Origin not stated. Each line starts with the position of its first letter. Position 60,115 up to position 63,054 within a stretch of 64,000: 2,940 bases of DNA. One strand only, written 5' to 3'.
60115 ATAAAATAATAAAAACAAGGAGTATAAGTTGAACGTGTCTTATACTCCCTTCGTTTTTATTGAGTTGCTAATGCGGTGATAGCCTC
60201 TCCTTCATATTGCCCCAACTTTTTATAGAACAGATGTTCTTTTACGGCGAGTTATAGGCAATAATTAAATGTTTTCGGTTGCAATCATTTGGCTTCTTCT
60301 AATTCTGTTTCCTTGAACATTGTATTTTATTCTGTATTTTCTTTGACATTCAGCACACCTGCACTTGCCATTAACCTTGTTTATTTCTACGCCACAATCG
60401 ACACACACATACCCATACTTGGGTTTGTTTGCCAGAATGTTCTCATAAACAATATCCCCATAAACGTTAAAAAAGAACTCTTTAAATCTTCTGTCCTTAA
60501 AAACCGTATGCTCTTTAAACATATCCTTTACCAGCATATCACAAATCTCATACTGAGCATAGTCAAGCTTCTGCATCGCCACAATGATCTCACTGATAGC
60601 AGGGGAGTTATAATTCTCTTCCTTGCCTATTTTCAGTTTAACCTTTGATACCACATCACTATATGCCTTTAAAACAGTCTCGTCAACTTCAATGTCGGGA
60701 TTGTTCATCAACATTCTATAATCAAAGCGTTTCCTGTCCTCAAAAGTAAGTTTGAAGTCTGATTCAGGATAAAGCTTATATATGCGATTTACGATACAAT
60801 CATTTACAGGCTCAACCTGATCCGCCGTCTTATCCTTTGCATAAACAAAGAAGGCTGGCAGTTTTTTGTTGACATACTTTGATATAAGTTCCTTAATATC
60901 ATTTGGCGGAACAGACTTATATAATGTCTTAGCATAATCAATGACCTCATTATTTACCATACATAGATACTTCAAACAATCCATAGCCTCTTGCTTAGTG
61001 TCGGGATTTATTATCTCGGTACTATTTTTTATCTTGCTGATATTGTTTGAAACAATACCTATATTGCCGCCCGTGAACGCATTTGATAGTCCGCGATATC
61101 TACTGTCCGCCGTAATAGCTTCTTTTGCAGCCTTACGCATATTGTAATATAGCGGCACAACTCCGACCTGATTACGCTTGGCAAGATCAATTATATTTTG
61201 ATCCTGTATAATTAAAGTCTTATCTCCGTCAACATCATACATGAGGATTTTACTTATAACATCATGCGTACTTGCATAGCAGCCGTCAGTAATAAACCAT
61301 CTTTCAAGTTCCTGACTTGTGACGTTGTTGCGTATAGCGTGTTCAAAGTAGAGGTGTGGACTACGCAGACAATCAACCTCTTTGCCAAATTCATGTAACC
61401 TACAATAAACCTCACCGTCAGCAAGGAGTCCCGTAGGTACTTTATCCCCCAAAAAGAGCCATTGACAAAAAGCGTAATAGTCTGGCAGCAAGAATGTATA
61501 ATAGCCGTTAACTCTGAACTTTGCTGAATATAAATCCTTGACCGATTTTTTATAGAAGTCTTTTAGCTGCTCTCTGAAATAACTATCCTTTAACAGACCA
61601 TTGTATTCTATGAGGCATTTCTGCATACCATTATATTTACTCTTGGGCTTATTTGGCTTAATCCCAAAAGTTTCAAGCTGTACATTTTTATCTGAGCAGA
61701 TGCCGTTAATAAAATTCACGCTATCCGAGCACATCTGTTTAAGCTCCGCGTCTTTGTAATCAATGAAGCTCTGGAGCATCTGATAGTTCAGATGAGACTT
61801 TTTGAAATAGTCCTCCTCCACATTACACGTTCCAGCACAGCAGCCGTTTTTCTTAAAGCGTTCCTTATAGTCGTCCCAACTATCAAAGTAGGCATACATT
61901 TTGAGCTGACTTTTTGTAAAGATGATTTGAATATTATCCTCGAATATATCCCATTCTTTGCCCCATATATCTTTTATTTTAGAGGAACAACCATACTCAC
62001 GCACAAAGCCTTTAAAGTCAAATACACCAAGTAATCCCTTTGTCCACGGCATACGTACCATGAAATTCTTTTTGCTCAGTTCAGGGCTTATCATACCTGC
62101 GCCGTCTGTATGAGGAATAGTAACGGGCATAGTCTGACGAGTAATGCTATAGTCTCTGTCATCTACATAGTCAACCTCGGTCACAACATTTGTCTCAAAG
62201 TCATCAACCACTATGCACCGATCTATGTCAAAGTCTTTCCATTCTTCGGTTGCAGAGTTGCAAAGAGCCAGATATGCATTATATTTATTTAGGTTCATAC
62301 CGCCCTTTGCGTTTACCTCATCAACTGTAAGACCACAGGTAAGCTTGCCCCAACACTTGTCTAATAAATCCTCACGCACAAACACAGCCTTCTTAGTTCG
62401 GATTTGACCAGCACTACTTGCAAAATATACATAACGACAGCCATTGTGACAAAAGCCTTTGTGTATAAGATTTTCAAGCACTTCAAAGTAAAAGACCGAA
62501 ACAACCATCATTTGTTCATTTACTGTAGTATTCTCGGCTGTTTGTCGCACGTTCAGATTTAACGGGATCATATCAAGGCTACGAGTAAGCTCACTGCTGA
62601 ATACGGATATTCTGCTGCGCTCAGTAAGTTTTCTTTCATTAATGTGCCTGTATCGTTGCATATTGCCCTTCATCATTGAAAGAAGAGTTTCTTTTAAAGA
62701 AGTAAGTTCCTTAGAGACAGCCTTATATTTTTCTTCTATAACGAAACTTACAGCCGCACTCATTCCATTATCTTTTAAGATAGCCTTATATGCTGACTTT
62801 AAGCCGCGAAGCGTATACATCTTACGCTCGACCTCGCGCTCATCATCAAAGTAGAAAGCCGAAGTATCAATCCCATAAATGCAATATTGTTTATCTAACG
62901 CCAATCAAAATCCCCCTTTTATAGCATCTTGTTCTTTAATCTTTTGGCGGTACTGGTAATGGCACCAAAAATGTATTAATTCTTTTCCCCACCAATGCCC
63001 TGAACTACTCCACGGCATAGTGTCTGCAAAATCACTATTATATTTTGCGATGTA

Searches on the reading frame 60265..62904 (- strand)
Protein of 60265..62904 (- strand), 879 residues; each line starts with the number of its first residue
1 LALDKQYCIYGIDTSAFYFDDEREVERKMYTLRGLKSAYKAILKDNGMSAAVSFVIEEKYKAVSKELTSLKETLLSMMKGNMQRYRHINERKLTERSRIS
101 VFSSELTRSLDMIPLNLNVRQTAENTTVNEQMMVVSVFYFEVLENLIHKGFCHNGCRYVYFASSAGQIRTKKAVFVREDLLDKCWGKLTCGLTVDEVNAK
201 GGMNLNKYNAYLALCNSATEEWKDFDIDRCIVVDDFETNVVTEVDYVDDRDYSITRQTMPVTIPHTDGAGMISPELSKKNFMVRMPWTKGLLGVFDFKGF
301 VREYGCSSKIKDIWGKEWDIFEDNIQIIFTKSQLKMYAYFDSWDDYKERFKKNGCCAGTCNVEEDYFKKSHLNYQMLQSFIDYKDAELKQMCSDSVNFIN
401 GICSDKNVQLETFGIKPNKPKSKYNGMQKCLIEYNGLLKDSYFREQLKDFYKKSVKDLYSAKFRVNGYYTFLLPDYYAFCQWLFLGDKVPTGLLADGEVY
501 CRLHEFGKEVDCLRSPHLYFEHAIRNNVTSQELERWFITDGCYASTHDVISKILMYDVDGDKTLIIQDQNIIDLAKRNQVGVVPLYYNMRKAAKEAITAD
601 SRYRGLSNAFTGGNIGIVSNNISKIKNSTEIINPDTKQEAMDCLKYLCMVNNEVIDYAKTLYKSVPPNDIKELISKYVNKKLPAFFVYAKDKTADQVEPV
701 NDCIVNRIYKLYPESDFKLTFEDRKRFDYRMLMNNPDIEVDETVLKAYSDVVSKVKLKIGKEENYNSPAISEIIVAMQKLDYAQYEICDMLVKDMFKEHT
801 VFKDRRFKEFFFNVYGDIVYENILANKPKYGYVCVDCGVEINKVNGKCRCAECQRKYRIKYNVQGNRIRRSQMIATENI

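Call 14: search_protein_families(library=phrogs, proteins=[window:60265-62904:-], max_evalue=0.00001)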
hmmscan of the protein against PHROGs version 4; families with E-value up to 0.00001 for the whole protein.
window:60265-62904:- (879 aa): 3 families
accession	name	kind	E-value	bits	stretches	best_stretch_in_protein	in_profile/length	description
phrog_8308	-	unknown function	5e-230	767.3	1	3-860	2-846/847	-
phrog_25339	-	unknown function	1.9e-29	103.7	1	281-522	273-516/558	-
phrog_37506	-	unknown function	7.2e-25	88.9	1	667-871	5-213/214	-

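Call 64: search_protein_families(library=pfam, proteins=[window:60265-62904:-], max_evalue=0.001)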
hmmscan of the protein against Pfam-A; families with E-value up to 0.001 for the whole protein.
window:60265-62904:- (879 aa): 1 family
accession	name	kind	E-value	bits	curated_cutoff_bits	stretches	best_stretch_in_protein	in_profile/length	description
PF05183.17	RdRP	-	1.7e-13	50.6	23.8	1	127-506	43-370/582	RNA dependent RNA polymerase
